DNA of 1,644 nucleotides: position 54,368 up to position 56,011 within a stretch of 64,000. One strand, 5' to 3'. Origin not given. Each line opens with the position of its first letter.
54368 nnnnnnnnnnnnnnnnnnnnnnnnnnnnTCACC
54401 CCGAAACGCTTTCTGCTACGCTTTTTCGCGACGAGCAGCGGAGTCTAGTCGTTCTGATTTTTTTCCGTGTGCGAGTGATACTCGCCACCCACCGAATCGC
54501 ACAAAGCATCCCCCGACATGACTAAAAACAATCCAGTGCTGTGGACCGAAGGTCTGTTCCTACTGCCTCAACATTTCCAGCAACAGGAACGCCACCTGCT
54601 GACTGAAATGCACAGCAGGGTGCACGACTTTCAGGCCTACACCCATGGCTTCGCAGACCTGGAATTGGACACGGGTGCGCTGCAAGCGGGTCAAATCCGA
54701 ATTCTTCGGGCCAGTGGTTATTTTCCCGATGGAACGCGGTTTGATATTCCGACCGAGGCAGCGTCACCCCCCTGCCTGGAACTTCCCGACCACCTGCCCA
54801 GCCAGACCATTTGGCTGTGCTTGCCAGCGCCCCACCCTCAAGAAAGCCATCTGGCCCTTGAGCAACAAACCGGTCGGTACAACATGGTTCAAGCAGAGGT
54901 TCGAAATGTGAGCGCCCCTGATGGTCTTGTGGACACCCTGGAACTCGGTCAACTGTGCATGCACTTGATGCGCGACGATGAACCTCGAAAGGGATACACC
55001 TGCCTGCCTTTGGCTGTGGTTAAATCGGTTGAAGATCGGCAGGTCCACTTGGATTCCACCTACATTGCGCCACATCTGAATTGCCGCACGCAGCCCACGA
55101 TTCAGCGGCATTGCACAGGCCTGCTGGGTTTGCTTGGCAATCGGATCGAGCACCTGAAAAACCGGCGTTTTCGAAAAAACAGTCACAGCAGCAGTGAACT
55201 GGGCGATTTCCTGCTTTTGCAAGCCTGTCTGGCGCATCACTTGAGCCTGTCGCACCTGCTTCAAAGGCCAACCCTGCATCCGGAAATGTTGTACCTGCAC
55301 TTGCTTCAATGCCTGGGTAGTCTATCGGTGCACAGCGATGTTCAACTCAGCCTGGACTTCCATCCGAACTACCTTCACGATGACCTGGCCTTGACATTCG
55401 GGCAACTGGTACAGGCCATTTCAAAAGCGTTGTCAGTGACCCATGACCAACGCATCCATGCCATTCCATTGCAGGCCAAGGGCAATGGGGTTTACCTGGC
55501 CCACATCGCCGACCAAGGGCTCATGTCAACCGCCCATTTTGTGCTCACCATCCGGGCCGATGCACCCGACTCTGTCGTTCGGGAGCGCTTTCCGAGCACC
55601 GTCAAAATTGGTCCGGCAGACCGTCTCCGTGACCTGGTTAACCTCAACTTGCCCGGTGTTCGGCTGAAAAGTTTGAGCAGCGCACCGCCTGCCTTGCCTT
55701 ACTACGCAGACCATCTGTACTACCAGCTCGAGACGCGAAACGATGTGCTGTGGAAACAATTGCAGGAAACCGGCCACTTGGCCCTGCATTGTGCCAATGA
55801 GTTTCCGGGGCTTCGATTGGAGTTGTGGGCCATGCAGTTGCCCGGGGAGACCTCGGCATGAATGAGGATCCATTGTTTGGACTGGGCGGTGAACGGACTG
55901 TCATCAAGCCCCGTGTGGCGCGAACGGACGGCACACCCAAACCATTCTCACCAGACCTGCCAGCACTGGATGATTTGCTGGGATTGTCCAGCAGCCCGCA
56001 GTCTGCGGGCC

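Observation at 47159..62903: Incomplete T6SS locus: membrane complex, spike and Thr-phosphorylation regulators only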

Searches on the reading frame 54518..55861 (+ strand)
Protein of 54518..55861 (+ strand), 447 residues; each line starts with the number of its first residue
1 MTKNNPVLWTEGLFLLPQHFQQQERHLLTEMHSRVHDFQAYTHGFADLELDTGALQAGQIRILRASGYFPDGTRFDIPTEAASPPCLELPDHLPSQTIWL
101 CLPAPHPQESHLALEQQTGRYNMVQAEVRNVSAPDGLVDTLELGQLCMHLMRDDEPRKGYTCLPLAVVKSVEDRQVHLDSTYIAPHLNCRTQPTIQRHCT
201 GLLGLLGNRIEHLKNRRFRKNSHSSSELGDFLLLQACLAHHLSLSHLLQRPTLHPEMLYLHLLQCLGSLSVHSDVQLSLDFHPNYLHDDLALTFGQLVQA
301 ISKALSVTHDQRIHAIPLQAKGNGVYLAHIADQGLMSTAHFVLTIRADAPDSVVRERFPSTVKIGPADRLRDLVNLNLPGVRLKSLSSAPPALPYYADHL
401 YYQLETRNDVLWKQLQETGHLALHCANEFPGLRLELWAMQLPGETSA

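Call 5: search_protein_families(library=pfam, proteins=[window:54518-55861:+], max_evalue=0.01)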
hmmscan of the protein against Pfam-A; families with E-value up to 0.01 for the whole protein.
window:54518-55861:+ (447 aa): 1 family
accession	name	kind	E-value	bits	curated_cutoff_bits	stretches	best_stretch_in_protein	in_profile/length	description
PF05936.17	T6SS_VasE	-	1e-118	397.3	23.4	1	19-438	1-428/429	Bacterial Type VI secretion, VC_A0110, EvfL, ImpJ, VasE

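Call 11: find_encoding_contigs(protein=window:54518-55861:+, flank=10000, max_places=6)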
Protein window:54518-55861:+ (447 aa): 9 contigs read that carry it; 5 places shown.
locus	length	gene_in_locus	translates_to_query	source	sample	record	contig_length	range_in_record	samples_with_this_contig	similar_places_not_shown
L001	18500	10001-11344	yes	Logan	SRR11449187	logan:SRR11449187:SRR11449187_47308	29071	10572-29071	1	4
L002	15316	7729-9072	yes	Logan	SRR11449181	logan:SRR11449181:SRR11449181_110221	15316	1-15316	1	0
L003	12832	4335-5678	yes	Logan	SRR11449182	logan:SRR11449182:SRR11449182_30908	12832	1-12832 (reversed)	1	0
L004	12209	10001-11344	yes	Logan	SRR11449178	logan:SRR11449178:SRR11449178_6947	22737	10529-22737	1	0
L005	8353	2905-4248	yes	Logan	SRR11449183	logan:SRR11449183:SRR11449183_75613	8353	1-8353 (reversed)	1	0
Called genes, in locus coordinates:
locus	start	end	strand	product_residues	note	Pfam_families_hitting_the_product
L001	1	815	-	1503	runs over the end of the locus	PF05860:TPS, PF18886:DUF5649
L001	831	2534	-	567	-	PF08479:POTRA_2, PF03865:ShlB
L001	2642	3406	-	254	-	PF13672:PP2C_2, PF07228:SpoIIE (faint)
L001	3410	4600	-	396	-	PF00498:FHA, PF20232:T6SS_FHA_C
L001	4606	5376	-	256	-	-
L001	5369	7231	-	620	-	-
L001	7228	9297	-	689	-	PF05954:Phage_GPD, PF04717:Phage_base_V, PF20093:DUF6484 (weak), PF22178:Gp5_trimer_C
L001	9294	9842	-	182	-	PF00691:OmpA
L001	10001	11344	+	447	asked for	PF05936:T6SS_VasE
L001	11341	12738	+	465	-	PF09850:DotU, PF00691:OmpA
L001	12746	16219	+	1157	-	PF14331:IcmF-related_N, PF06761:IcmF-related, PF06744:IcmF_C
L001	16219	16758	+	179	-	PF09867:TagF_N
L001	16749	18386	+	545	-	PF00069:Pkinase, PF07714:PK_Tyr_Ser-Thr, PF03109:ABC1 (weak), PF14326:DUF4384 (weak)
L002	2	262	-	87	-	?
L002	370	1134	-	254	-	PF13672:PP2C_2, PF07228:SpoIIE (faint)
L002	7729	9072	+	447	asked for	PF05936:T6SS_VasE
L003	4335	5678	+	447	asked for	PF05936:T6SS_VasE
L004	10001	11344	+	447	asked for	PF05936:T6SS_VasE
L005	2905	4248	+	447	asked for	PF05936:T6SS_VasE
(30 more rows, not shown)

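Call 12: find_related_loci(query=window:54518-55861:+, collection=genome_contigs, flank=10000)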
Query window:54518-55861:+ (447 aa) in genome_contigs; peptide patterns used: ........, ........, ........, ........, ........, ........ (x = any residue, [..] = any of these).
599 stretches matched a pattern (row limit reached: there are more); 548 encode a relative of the query (tblastn E <= 1e-3); the best 80 are kept; 80 distinct loci.
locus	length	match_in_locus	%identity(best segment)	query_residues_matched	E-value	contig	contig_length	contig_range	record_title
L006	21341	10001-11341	83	1-447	0e+0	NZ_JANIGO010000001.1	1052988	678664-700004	Limnobacter humi strain NBRC 111650 spades_K_17_127_1, whole genome shotgun sequence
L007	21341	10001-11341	49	1-440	1e-133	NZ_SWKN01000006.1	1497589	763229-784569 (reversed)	Limnobacter alexandrii strain LZ-4 NODE_1, whole genome shotgun sequence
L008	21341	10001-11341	45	1-440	1e-126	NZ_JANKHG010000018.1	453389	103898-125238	Limnobacter parvus strain YS8-69 soapdenovo_K_83_18, whole genome shotgun sequence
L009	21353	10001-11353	47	1-444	4e-125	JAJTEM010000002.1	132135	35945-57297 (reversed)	MAG: Burkholderiales bacterium isolate 49624_E46 Sample_49624_scaffold_13, whole genome shotgun sequence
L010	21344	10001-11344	45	1-440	6e-124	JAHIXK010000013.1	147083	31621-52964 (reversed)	MAG: Gammaproteobacteria bacterium isolate MMS_A.mb.25 MMS_A.mb.25_k119_123624, whole genome shotgun sequence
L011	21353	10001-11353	46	1-444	1e-118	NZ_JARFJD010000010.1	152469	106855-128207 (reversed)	Limnobacter olei strain P1 contig10, whole genome shotgun sequence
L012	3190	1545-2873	44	1-440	1e-120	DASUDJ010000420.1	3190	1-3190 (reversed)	MAG TPA_asm: Limnobacter sp. isolate SMAG_U1323 k141_1236567, whole genome shotgun sequence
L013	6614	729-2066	35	1-443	9e-96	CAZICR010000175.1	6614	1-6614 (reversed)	MAG TPA_asm: uncultured Cellvibrionaceae bacterium isolate binchicken_co214_42 genome assembly, contig: NODE_15591_lengt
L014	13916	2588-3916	36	1-440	5e-93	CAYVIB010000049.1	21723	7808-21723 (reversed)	MAG TPA_asm: uncultured Cellvibrionaceae bacterium isolate SRP263527_co1_23 genome assembly, contig: NODE_1963_length_21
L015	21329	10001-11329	35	1-440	6e-93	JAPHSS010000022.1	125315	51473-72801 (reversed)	MAG: Gammaproteobacteria bacterium isolate N3S-Bin_1 c_000000345152, whole genome shotgun sequence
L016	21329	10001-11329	35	1-440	1e-92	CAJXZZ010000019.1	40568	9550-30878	MAG TPA_asm: uncultured Gammaproteobacteria bacterium isolate SRR5242447_bin.13_MetaBAT_v2.12.1_MAG genome assembly, con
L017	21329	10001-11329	34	1-440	2e-92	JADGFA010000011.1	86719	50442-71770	MAG: Gammaproteobacteria bacterium isolate OB6 NODE_94_length_86719_cov_5.881482, whole genome shotgun sequence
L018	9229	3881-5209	34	1-440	1e-91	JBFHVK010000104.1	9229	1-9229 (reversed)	MAG: Gammaproteobacteria bacterium isolate Mix_sand09.2021.07.G.48 k141_1327567_length_9229_cov_34.0129, whole genome sh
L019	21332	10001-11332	35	1-440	2e-91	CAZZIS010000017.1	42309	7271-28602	MAG TPA_asm: uncultured Thioalkalispiraceae bacterium isolate SRP128015_co1_108 genome assembly, contig: NODE_830_length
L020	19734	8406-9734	36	1-440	3e-91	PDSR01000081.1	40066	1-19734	MAG: Gammaproteobacteria bacterium isolate DOLJORAL78_48_5 DolJOral78_scaffold_898, whole genome shotgun sequence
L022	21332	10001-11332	38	1-441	4e-91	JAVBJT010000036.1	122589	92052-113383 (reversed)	MAG: Azoarcus sp. isolate GLO_MAG_00081 c_000001711557, whole genome shotgun sequence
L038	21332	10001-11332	39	1-440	1e-89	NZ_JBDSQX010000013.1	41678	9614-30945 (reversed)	MAG: Roseateles sp. isolate cluster1_bin.498 k127_9816823, whole genome shotgun sequence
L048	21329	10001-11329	38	1-440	3e-89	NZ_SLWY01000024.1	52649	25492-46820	Plasticicumulans lactativorans strain DSM 25287 Ga0310538_124, whole genome shotgun sequence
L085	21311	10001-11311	39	7-440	7e-86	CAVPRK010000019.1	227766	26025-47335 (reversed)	MAG: uncultured beta proteobacterium isolate MFD00392.bin.2.12 genome assembly, contig: contig_55675, whole genome shotg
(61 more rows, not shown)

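Call 25: search_protein_families(library=pfam, proteins=[L022:252-800:-, L022:916-2424:-, L022:2448-3002:-, L022:3062-4069:-, L022:9241-9918:+, L022:16956-18221:+, L022:18813-19439:+, L022:19473-19925:+, L022:20054-21241:+, L022:18246-18692:-], max_evalue=0.01)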
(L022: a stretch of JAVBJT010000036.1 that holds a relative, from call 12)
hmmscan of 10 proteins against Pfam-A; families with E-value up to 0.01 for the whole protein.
L022:252-800:- (182 aa): 1 family
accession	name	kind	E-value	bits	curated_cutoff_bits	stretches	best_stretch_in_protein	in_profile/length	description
PF05638.18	T6SS_HCP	-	8.7e-39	133.2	23.5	1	29-157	1-128/129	Type VI secretion system effector, Hcp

L022:916-2424:- (502 aa): 2 families
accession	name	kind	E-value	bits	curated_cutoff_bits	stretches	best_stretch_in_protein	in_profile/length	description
PF05943.17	VipB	-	2.3e-136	454.2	27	1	70-372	2-301/301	EvpB/VC_A0108, tail sheath N-terminal domain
PF18945.5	VipB_2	-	6.2e-45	152.4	27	1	382-493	2-112/112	EvpB/VC_A0108, tail sheath gpW/gp25-like domain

L022:2448-3002:- (184 aa): 1 family
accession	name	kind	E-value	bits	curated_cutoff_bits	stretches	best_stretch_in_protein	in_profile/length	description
PF05591.17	T6SS_VipA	-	5.2e-56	189.2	24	1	20-169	2-152/155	Type VI secretion system, VipA, VC_A0107 or Hcp2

L022:3062-4069:- (335 aa): 1 family
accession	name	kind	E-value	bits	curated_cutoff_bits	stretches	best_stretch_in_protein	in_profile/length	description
PF06812.17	ImpA_N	-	1.3e-29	103.2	26.9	1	8-131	1-118/119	ImpA, N-terminal, type VI secretion system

L022:9241-9918:+ (225 aa): 1 family
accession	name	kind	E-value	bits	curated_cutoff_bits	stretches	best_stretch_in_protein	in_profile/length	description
PF12790.13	T6SS-SciN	-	3.1e-32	111.3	27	1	81-189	2-109/120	Type VI secretion lipoprotein, VasD, EvfM, TssJ, VC_A0113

L022:16956-18221:+ (421 aa): 2 families
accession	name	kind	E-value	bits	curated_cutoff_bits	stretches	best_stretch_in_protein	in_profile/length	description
PF01663.27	Phosphodiest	-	7.2e-21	75.6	23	2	222-401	157-340/342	Type I phosphodiesterase / nucleotide pyrophosphatase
PF08665.17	PglZ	-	2.5e-05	24.8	25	1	221-290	103-173/179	PglZ domain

L022:18813-19439:+ (208 aa): 1 family
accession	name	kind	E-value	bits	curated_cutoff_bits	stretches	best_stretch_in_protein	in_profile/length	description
PF00849.27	PseudoU_synth_2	-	7.3e-18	65.7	26.8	1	11-155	2-151/152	RNA pseudouridylate synthase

L022:19473-19925:+ (150 aa): 1 family
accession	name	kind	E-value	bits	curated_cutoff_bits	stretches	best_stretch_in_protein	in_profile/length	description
PF02643.20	DUF192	-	9e-36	122.3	27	1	39-141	1-95/96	Uncharacterized ACR, COG1430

L022:20054-21241:+ (395 aa): 1 family
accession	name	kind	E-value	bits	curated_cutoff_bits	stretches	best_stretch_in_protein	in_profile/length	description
PF01312.24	Bac_export_2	-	9.4e-131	436.4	24.4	1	23-362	2-335/335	FlhB HrpN YscU SpaS Family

L022:18246-18692:- (148 aa): 2 families
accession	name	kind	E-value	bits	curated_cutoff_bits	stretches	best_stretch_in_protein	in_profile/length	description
PF06676.16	DUF1178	-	1.6e-46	158.8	31.6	1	8-143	1-145/147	Protein of unknown function (DUF1178)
PF09723.15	Zn_ribbon_8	-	0.0068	16.8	34.4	0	15-53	8-40/41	Zinc ribbon domain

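Call 26: search_protein_families(library=pfam, proteins=[L038:1-2343:+, L038:2307-3746:+, L038:3783-5480:+, L038:5351-6259:+, L038:6336-7925:+, L038:8678-9076:-, L038:9194-9757:-, L038:19055-19444:-, L038:19595-20584:-, L038:20727-21332:-], max_evalue=0.01)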
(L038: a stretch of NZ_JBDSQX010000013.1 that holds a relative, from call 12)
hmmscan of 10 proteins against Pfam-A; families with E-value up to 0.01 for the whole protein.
L038:1-2343:+ (780 aa): 2 families
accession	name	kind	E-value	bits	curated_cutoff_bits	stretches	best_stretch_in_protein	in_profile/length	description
PF12951.13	PATR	-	1e-10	41.9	27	1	239-268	1-30/30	Passenger-associated-transport-repeat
PF03968.19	LptD_N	-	7.6e-05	23.4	20.4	0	448-518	8-79/113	LptA/(LptD N-terminal domain) LPS transport protein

L038:2307-3746:+ (479 aa): 1 family
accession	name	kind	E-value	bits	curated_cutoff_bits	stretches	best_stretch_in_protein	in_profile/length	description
PF00656.27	Peptidase_C14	-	1.1e-19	71.5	21.4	1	63-267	2-211/233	Caspase domain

L038:3783-5480:+ (565 aa): 0 families

L038:5351-6259:+ (302 aa): 0 families

L038:6336-7925:+ (529 aa): 3 families
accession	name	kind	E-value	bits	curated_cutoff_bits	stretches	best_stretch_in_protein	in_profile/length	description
PF20232.3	T6SS_FHA_C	-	3.9e-61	206.4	23.7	1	336-513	2-180/180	C-terminal domain of Type VI secretion system FHA protein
PF00498.31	FHA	-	2e-13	51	20.7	1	27-93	2-67/67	FHA domain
PF16697.10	Yop-YscD_cpl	-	0.00021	21.9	33.2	1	27-100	20-91/94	Inner membrane component of T3SS, cytoplasmic domain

L038:8678-9076:- (132 aa): 1 family
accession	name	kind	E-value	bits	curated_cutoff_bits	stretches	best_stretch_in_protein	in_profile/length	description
PF02028.23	BCCT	-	0.0023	16.9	27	1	49-114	189-254/485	BCCT, betaine/carnitine/choline family transporter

L038:9194-9757:- (187 aa): 1 family
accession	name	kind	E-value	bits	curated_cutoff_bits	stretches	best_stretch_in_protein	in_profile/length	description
PF00691.25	OmpA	-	1.8e-18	67.1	27.2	1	83-173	2-92/98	OmpA family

L038:19055-19444:- (129 aa): 1 family
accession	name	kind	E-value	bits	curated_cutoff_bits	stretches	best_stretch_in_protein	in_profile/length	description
PF01196.24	Ribosomal_L17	-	1.2e-39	135.5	27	1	20-116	1-97/97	Ribosomal protein L17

L038:19595-20584:- (329 aa): 4 families
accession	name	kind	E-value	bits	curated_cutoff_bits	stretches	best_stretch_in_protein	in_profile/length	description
PF01000.31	RNA_pol_A_bac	-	2.9e-34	118.3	33.9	1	56-173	1-118/119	RNA polymerase Rpb3/RpoA insert domain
PF01193.29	RNA_pol_L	-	4.8e-25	87.5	24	1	26-224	1-74/74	RNA polymerase Rpb3/Rpb11 dimerisation domain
PF03118.21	RNA_pol_A_CTD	-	1.3e-24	86.1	23.8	1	251-308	9-66/67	Bacterial RNA polymerase, alpha chain C terminal domain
PF13656.11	RNA_pol_L_2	-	0.00011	22.2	27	0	31-46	8-23/75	RNA polymerase Rpb3/Rpb11 dimerisation domain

L038:20727-21332:- (201 aa): 3 families
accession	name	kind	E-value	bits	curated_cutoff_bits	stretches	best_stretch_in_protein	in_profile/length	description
PF00163.24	Ribosomal_S4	-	1.7e-26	93.2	23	1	1-90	5-95/95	Ribosomal protein S4/S9 N-terminal domain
PF01479.30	S4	-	2.5e-21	75.6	22.8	1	92-138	2-48/48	S4 domain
PF22421.1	SYY_C-terminal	-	0.00035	20.8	27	0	95-138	23-66/83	Tyrosine--tRNA ligase SYY-like C-terminal domain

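Call 34: find_homologous_proteins(query=L022:916-2424:-, max_evalue=1e-100)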
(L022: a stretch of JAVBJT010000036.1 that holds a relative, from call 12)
Query L022:916-2424:- (502 aa): 8000 proteins with E <= 1e-100 among 8000 candidates; the best 120 are listed.
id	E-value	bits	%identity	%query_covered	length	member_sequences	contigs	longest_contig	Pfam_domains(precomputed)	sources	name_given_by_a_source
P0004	0.0e+0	1123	96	100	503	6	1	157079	PF18945.6,PF05943.18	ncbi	-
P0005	0.0e+0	1040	89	99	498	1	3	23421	PF18945.6,PF05943.18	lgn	-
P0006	0.0e+0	1037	88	99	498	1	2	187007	PF18945.6,PF05943.18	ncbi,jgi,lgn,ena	-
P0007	0.0e+0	1037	88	98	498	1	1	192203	PF18945.6,PF05943.18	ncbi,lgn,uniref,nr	ncbi:type VI secretion system contractile sheath large subunit [Pseudomonas sp. RIT-PI-AD]|uniref:ty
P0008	0.0e+0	1036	90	97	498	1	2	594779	PF18945.6,PF05943.18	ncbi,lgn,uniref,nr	ncbi:type VI secretion system contractile sheath large subunit [Pseudomonas mangiferae]|uniref:Type 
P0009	0.0e+0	1027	90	96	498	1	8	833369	PF18945.6,PF05943.18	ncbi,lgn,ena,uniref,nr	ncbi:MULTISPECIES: type VI secretion system contractile sheath large subunit [Pseudomonas]|uniref:ty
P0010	0.0e+0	1025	89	96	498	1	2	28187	PF18945.6,PF05943.18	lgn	-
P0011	0.0e+0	1018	87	99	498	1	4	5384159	PF18945.6,PF05943.18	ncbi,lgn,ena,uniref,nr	ncbi:type VI secretion system contractile sheath large subunit [Ectopseudomonas khazarica]|uniref:ty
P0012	0.0e+0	1018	89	96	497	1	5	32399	PF18945.6,PF05943.18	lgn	-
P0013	0.0e+0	1018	89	96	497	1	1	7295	PF18945.6,PF05943.18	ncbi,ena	-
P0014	0.0e+0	1016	89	96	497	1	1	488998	PF18945.6,PF05943.18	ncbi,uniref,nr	ncbi:type VI secretion system contractile sheath large subunit [Pseudomonas sp. PDM16]|uniref:type V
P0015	0.0e+0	1012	86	98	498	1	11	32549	PF18945.6,PF05943.18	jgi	jgi:type VI secretion system protein ImpC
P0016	0.0e+0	1011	88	96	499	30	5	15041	PF18945.6,PF05943.18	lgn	-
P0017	0.0e+0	1010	86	98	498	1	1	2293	PF18945.6,PF05943.18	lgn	-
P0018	0.0e+0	1009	86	98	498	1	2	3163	PF18945.6,PF05943.18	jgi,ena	-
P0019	0.0e+0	1009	86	98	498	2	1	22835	PF18945.6,PF05943.18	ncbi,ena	-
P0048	4.1e-290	980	85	95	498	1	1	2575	PF18945.6,PF05943.18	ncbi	-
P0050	4.0e-289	977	83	99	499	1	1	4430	PF18945.6,PF05943.18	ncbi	-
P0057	2.4e-288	975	83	99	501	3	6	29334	PF18945.6,PF05943.18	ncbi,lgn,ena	-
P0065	6.1e-287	970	82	98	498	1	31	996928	PF18945.6,PF05943.18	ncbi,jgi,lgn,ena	ncbi:type VI secretion system contractile sheath large subunit [Rubrivivax sp.]|jgi:type VI secretio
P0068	1.0e-286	969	82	98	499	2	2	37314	PF18945.6,PF05943.18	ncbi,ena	-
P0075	3.2e-286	968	83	97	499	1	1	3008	PF18945.6,PF05943.18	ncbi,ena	-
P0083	9.6e-286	966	83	96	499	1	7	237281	PF18945.6,PF05943.18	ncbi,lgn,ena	-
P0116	8.7e-284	960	82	98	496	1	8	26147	PF18945.6,PF05943.18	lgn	-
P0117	1.1e-283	959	84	95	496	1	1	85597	PF18945.6,PF05943.18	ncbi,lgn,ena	-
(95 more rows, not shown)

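Call 40: search_protein_families(library=pfam, proteins=[L015:121-1956:-, L015:1949-2446:-, L015:2486-3982:-, L048:404-2281:-, L048:2806-3627:-, L085:1057-2076:-, L085:2137-3363:-, L085:4009-4548:-, L085:4568-5368:-], max_evalue=0.001)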
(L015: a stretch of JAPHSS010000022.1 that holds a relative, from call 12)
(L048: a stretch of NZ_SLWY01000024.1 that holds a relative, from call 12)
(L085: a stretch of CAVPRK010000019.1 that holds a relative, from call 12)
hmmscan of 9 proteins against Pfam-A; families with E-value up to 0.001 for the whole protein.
L015:121-1956:- (611 aa): 1 family
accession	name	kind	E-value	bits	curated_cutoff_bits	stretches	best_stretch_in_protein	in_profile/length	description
PF05947.17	T6SS_TssF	-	1.1e-221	738.1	25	1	1-608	1-608/608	Type VI secretion system, TssF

L015:1949-2446:- (165 aa): 1 family
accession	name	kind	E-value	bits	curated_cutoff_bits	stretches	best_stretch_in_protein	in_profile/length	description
PF04965.19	GPW_gp25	-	5.2e-21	74.7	27.2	1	39-139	2-95/96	Baseplate wedge protein gp25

L015:2486-3982:- (498 aa): 2 families
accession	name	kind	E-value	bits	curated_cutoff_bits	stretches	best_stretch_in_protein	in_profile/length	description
PF05943.17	VipB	-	4e-121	404.2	27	1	64-374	2-301/301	EvpB/VC_A0108, tail sheath N-terminal domain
PF18945.5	VipB_2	-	1.1e-41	142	27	1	383-494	1-112/112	EvpB/VC_A0108, tail sheath gpW/gp25-like domain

L048:404-2281:- (625 aa): 1 family
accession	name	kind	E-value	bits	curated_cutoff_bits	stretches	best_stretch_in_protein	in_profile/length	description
PF05947.17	T6SS_TssF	-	3.9e-236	785.8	25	1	1-622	1-608/608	Type VI secretion system, TssF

L048:2806-3627:- (273 aa): 2 families
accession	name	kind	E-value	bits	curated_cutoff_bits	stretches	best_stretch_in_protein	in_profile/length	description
PF07024.18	ImpE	-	9.6e-48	161.7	25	1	137-257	1-121/122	ImpE protein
PF14559.12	TPR_19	-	2.8e-06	28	25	1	7-60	2-55/68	Tetratricopeptide repeat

L085:1057-2076:- (339 aa): 1 family
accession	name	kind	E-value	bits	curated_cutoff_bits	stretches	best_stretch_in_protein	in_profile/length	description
PF06996.16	T6SS_TssG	-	5.3e-96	321.9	24.6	1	21-313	10-304/304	Type VI secretion, TssG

L085:2137-3363:- (408 aa): 1 family
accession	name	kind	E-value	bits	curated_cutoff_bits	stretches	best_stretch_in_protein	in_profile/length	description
PF05947.17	T6SS_TssF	-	5e-55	187.6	25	1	233-405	438-608/608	Type VI secretion system, TssF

L085:4009-4548:- (179 aa): 1 family
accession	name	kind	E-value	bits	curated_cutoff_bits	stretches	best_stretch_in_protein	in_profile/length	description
PF04965.19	GPW_gp25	-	1.9e-16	60.1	27.2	1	47-151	2-95/96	Baseplate wedge protein gp25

L085:4568-5368:- (266 aa): 1 family
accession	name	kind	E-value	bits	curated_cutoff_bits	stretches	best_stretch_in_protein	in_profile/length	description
PF07024.18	ImpE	-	4.3e-49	166.1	25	1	140-261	1-122/122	ImpE protein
